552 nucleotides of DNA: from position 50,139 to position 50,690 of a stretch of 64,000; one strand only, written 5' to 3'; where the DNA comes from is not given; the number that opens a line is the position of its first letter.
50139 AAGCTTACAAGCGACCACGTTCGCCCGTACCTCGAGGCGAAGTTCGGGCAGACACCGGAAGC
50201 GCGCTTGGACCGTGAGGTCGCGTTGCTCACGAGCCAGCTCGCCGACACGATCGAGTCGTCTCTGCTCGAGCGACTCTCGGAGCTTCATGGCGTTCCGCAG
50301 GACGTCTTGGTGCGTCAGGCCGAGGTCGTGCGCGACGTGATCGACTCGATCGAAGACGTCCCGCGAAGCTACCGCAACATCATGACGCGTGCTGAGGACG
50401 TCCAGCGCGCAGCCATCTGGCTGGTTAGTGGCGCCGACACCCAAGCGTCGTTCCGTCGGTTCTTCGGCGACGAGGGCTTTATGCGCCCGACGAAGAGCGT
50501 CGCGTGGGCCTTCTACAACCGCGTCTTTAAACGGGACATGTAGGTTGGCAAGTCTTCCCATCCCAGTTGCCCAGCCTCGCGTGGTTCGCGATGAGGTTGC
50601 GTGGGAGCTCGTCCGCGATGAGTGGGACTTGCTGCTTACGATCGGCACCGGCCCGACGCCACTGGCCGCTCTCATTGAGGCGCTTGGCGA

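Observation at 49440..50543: Stand-alone, probably catalytically altered sigma54-activator core domain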

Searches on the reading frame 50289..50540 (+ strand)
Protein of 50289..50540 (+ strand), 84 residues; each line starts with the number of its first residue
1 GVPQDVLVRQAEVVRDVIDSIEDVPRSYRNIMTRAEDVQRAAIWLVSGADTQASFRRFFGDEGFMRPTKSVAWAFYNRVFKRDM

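Call 30: search_solved_structures(query=A2, max_evalue=10, show_alignments=3)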
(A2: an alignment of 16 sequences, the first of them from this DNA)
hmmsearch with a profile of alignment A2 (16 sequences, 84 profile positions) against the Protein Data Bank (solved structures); distinct sequences matched with E-value up to 10: 13.
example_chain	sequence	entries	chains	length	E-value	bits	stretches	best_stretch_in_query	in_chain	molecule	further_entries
8v3b_a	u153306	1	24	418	0.11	15.7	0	8-39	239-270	O43_129_+4 component B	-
5cwb_A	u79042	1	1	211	0.18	15.1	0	10-38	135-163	Designed helical repeat protein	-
1r0u_A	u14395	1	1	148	0.19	15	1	44-72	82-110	protein ywiB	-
7mwr_B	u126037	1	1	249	0.37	14.1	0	10-38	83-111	LHD101B4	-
9n0o_A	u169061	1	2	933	0.72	13.1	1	18-72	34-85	Probable amino acid decarboxylase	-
9n0n_A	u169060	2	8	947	0.75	13.1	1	18-72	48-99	Probable amino acid decarboxylase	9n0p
6en4_C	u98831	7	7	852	1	12.6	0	10-38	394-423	Splicing factor 3B subunit 1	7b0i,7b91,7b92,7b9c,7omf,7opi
9l0a_J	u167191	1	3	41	1.2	12.5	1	41-62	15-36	Photosystem I reaction center subunit IX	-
2jua_A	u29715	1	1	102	1.2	12.4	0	5-38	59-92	de novo protein S836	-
7evn_C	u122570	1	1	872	1.4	12.2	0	10-38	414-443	Splicing factor 3B subunit 1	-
9k1o_C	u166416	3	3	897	1.5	12.1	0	10-38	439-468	Splicing factor 3B subunit 1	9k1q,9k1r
9k1w_C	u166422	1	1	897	1.6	12.1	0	10-38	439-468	Splicing factor 3B subunit 1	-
23wm_A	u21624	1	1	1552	1.9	11.8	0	4-36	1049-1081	PP507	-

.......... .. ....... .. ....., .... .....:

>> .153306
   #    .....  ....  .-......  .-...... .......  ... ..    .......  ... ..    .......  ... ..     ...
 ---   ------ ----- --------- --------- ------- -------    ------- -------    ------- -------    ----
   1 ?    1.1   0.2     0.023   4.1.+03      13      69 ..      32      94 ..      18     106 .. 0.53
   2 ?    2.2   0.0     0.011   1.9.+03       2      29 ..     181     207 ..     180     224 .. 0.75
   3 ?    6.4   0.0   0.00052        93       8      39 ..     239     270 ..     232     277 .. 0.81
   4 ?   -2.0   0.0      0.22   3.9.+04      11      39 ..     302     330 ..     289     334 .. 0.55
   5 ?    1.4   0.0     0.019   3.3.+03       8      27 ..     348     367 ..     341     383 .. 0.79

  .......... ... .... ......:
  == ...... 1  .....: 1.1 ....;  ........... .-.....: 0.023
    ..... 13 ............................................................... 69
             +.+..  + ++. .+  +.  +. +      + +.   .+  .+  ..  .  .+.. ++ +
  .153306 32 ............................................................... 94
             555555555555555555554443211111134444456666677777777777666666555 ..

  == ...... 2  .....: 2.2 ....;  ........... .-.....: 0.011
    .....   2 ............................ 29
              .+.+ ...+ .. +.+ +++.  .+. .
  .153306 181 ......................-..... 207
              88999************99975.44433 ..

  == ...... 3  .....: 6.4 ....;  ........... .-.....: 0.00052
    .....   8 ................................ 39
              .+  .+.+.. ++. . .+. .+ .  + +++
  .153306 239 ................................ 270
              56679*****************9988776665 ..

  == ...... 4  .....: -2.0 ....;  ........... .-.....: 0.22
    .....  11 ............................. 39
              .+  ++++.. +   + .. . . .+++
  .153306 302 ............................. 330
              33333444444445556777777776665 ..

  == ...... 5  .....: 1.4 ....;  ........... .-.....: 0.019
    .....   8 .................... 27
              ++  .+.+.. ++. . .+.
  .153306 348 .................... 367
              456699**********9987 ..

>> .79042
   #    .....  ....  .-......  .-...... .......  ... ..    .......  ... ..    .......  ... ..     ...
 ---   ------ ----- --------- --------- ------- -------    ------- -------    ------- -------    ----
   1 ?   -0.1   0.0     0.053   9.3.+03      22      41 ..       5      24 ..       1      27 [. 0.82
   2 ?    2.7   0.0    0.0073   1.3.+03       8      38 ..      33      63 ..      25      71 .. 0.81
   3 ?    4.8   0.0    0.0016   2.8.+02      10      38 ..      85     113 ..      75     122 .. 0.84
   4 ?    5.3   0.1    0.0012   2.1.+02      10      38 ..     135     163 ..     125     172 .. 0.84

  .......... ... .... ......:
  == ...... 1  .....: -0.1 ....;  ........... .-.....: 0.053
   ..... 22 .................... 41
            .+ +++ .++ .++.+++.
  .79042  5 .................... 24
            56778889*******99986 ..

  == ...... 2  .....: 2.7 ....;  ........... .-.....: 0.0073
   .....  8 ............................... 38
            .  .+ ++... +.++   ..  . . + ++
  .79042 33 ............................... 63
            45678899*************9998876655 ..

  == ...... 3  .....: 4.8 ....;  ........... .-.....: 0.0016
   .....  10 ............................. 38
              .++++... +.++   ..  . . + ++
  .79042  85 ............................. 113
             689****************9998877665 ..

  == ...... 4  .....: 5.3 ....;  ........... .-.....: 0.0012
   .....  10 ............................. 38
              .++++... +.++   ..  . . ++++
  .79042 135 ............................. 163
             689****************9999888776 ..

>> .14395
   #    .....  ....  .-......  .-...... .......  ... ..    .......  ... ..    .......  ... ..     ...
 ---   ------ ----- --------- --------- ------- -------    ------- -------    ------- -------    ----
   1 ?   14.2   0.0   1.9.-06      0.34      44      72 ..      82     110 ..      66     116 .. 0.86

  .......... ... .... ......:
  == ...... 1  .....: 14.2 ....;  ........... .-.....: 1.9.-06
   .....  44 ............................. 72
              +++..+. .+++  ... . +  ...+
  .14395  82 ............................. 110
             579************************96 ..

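Call 31: search_protein_families(library=pfam, alignment_id=A2, max_evalue=10)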
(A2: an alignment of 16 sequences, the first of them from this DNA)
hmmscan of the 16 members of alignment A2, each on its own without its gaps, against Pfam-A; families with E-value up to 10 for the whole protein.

A. member 1, seq(84 aa): 0 families

B. families by the number of members that match (of 16 scanned): 5 families
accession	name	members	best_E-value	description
PF16087.11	DUF4817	1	0.044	Helix-turn-helix domain (DUF4817)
PF04136.21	COG3_N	1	0.053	Conserved oligomeric Golgi complex subunit 3, N-terminal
PF08651.15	DASH_Duo1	1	0.17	DASH complex subunit Duo1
PF22087.1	CT0912-like_C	1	0.18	CT0912-like, C-terminal domain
PF00176.29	SNF2-rel_dom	1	0.21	SNF2-related domain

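Call 42: predict_structure(alignment_id=A3)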
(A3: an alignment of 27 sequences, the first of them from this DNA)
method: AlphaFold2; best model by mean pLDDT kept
length: 84 residues; sequences in the alignment: 27
mean_pLDDT: 70.8   pTM: 0.50
mean pLDDT of the five models: 70.8, 69.6, 69.5, 66.3, 61.9
residues with pLDDT >= 90: 6; 70-90: 40; 50-70: 35; < 50: 3
segments of 3 or more residues with pLDDT < 50: 82-84
pLDDT, mean of each block of 10 residues (from residue 1): 91 83 64 69 78 74 58 60 47
secondary structure, 60 per line:
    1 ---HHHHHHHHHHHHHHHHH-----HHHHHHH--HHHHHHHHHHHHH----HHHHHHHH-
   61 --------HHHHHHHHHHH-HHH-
elements in order: H4-20 H26-32 H35-47 H52-59 H69-79

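Call 59: search_protein_representatives(alignment_id=A3)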
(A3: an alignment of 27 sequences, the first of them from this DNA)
Query: 27 sequences, 84 profile positions. Proteins with E-value up to 0.001 (for the whole library): 38; up to 1e-10: 34; up to 1e-30: 13. The best 38 are listed.
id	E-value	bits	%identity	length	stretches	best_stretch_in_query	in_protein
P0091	5.6e-45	167.4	-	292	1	1-83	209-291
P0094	8.3e-45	166.8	-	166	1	1-84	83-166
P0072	8.9e-44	163.5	-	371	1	1-83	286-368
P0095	3.0e-42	158.7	-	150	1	1-84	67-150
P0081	3.7e-42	158.3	-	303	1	2-84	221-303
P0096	2.2e-40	152.7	-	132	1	1-83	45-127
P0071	3.9e-40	151.8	-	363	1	1-84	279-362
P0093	4.0e-39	148.6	-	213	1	1-84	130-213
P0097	9.7e-37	141.0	-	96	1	1-82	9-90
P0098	4.3e-34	132.5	-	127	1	1-81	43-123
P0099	6.6e-34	131.9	-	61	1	24-84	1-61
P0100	8.2e-33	128.4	-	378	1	1-82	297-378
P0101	1.1e-31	124.8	-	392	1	1-83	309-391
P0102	2.6e-30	120.4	-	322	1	2-84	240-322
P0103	5.5e-28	112.9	-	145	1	2-84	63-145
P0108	1.5e-23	98.7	-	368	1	2-82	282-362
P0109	8.2e-23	96.3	-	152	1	2-80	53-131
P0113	1.7e-16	76.1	-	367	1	10-80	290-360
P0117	1.0e-15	73.6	-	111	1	4-83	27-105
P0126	5.8e-04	35.9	-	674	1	3-60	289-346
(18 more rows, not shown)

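Call 63: find_encoding_contigs(protein=P0126, flank=8000, max_places=2)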
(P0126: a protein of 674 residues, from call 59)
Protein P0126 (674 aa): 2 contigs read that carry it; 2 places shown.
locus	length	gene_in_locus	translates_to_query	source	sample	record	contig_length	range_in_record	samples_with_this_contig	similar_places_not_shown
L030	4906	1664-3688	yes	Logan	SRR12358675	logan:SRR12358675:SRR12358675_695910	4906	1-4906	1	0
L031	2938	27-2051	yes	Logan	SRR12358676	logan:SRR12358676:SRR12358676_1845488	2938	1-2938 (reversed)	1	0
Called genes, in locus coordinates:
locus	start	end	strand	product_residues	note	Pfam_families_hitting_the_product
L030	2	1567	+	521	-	?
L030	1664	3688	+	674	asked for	-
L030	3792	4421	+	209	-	-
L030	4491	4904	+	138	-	?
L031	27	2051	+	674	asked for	-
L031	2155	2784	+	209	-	-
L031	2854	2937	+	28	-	?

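Call 85: fold_search(model_id=the predicted structure, library=pdb)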
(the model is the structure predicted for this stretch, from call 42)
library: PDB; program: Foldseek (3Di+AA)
matches with E <= 10: 15; with E <= 0.001: 0
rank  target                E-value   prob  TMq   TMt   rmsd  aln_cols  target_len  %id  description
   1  1ic8_A                3.0e+00  0.07  0.22  0.13  11.3        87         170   14  HEPATOCYTE NUCLEAR FACTOR 1A BOUND TO DNA : MODY3 GENE PRODUCT (released 2002-11-27)
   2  1ic8_B                3.1e+00  0.07  0.23  0.14  11.6        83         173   14  HEPATOCYTE NUCLEAR FACTOR 1A BOUND TO DNA : MODY3 GENE PRODUCT (released 2002-11-27)
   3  8pia_A                4.2e+00  0.05  0.23  0.14  11.1        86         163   13  DNA binding domain of HNF-1A bound to P2-HNF4A promoter DNA variant (P2 -181G>T) (released 2024-06-19)
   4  9pd3_C                5.9e+00  0.06  0.26  0.19  10.5        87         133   10  NER dual incision complex - DuIS (released 2026-02-18)
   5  1n62_D                6.2e+00  0.06  0.27  0.17   8.5        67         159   13  Crystal Structure of the Mo,Cu-CO Dehydrogenase (CODH), n-butylisocyanide-bound state (released 2002-12-18)
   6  8pi8_B                6.2e+00  0.04  0.23  0.14  11.6        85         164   14  DNA binding domain of HNF-1A bound to P2-HNF4A promoter DNA (released 2024-06-19)
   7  6t9i_D                6.6e+00  0.04  0.24  0.06   9.5        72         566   18  cryo-EM structure of transcription coactivator SAGA (released 2020-01-29)
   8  5dj5_B                6.6e+00  0.03  0.22  0.10  10.2        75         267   21  Crystal structure of rice DWARF14 in complex with synthetic strigolactone GR24 (released 2015-10-28)
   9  8pi8_A                7.0e+00  0.04  0.23  0.13  11.8        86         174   14  DNA binding domain of HNF-1A bound to P2-HNF4A promoter DNA (released 2024-06-19)
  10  8pi9_B                7.0e+00  0.04  0.22  0.13  11.9        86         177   12  DNA binding domain of HNF-1A bound to P2-HNF4A promoter DNA variant (P2 -181G>A) (released 2024-06-19)
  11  1l8q                  7.8e+00  0.05  0.30  0.12   8.8        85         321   14  CRYSTAL STRUCTURE OF DNA REPLICATION INITIATION FACTOR (released 2002-09-25)
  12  1wr6_D                8.3e+00  0.03  0.24  0.24  10.7        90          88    9  Crystal structure of GGA3 GAT domain in complex with ubiquitin (released 2005-06-28)
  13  6brt_A                9.3e+00  0.03  0.23  0.10  10.3        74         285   22  F-box protein CTH with hydrolase (released 2018-11-21)
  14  4fe4_A                9.8e+00  0.03  0.23  0.08   6.8        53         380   13  Crystal structure of apo E. coli XylR (released 2012-12-12)
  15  2hyg                  9.8e+00  0.02  0.21  0.16  14.8        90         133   10  The Structure of apo-MntR from Bacillus subtilis, Native Form (released 2006-11-07)

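Call 89: find_encoding_contigs(protein=P0113, flank=4000, max_places=1)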
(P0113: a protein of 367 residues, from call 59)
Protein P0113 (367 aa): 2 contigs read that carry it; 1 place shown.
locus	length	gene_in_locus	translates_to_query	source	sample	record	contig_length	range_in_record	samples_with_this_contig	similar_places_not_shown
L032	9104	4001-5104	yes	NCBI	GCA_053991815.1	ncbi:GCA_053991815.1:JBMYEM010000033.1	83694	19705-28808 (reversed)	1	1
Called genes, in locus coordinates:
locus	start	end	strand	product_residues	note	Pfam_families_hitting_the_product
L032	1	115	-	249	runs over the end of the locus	PF00691:OmpA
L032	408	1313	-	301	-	PF13462:Thioredoxin_4, PF01323:DSBA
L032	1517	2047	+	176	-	PF18433:DUF5610 (weak)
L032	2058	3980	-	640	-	PF20446:ABC_N, PF09818:ABC_ATPase, PF21117:MRB1590_C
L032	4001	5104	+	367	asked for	PF00158:Sigma54_activat (faint), PF14532:Sigma54_activ_2 (weak)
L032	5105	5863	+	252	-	PF17782:WHD_DprA (faint), PF12840:HTH_20 (faint)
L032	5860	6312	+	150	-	-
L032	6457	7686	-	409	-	-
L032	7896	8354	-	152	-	-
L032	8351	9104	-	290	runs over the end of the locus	PF26550:Tricorn_2nd (faint), PF26549:Tricorn_N, PF07676:PD40, PF26549:Tricorn_N (weak)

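Call 90: find_encoding_contigs(protein=P0101, flank=4000, max_places=1)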
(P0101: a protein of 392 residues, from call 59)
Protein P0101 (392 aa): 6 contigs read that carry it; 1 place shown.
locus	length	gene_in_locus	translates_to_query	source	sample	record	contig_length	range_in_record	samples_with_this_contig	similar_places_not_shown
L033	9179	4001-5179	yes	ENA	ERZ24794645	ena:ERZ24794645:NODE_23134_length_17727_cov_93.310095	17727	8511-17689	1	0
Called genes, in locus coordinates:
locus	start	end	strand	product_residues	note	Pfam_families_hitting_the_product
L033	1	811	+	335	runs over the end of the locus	PF02826:2-Hacid_dh_C (faint), PF03446:NAD_binding_2 (weak), PF07991:KARI_N, PF01450:KARI_C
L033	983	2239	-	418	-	PF00483:NTP_transferase, PF24894:Hexapep_GlmU (faint), PF25247:LbH_GLGC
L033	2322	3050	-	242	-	-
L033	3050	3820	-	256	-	-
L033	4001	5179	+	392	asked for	-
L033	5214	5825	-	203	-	PF03364:Polyketide_cyc (weak)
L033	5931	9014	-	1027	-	PF11617:Cu-binding_MopE, PF02412:TSP_3 (weak)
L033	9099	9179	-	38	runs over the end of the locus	?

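Call 91: find_encoding_contigs(protein=P0108, flank=4000, max_places=1)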
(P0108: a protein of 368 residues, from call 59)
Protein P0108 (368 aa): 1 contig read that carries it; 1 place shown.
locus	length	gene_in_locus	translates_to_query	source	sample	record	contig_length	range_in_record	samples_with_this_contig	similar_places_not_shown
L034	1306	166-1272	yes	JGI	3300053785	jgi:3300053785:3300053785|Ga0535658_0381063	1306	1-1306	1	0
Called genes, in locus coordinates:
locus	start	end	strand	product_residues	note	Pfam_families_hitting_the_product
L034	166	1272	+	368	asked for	-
